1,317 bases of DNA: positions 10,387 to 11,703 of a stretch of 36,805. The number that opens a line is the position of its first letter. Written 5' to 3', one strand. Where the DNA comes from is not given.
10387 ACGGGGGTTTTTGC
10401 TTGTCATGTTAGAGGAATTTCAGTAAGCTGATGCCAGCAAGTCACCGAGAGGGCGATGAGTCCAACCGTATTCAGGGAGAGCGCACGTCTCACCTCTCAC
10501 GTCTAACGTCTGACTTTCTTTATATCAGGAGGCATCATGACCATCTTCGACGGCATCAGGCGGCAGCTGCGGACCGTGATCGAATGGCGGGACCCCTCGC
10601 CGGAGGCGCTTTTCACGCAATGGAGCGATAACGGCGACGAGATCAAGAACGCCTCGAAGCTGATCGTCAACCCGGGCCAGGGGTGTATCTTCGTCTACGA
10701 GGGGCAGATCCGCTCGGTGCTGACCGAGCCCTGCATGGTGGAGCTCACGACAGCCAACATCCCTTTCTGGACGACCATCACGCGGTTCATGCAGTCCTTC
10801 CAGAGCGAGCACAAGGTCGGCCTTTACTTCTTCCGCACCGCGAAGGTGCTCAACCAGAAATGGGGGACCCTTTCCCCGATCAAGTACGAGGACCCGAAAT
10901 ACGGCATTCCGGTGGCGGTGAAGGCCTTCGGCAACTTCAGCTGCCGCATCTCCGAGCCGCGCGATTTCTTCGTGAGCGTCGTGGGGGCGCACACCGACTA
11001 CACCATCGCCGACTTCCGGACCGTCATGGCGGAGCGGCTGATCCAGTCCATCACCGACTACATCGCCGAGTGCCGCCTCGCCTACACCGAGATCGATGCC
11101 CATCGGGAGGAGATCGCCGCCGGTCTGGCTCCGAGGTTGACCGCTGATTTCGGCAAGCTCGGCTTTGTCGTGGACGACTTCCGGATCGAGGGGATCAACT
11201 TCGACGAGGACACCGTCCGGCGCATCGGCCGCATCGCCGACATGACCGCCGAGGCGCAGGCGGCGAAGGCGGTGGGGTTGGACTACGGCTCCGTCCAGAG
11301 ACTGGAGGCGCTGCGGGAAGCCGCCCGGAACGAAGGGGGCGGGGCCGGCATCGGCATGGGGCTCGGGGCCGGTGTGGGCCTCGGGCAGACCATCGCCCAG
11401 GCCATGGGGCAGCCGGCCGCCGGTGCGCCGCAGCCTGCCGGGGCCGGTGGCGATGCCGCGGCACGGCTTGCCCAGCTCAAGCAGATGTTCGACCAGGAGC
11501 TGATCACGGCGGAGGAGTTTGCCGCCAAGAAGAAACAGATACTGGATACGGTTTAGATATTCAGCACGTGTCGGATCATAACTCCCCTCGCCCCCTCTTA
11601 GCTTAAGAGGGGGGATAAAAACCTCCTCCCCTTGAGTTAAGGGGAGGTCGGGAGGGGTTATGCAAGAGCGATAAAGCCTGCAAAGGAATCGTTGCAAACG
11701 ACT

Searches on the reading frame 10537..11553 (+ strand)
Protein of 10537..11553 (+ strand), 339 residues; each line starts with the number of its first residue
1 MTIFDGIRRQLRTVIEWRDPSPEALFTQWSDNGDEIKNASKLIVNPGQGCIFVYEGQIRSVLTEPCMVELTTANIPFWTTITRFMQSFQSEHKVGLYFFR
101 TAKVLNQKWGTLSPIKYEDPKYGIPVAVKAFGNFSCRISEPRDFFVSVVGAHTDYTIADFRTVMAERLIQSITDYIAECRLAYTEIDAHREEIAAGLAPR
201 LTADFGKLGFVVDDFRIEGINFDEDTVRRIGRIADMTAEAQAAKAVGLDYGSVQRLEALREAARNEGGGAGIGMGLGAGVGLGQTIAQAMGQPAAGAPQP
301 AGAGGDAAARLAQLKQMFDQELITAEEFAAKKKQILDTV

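Call 59: search_protein_families(library=pfam, proteins=[window:10537-11553:+], max_evalue=0.01)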
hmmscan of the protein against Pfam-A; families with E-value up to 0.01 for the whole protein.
window:10537-11553:+ (339 aa): 4 families
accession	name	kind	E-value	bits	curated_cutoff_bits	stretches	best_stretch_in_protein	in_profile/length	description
PF13421.11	Band_7_1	-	1.3e-39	136.4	24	1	32-236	7-209/211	SPFH domain-Band 7 family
PF09851.14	SHOCT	-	8.3e-08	32.2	27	1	310-336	2-28/28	Short C-terminal domain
PF01145.31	Band_7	-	4.2e-06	27.4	23.6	1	126-245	60-170/176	SPFH domain / Band 7 family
PF05120.17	GvpG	-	0.0095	16.5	30.6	0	309-337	35-63/67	Gas vesicle protein G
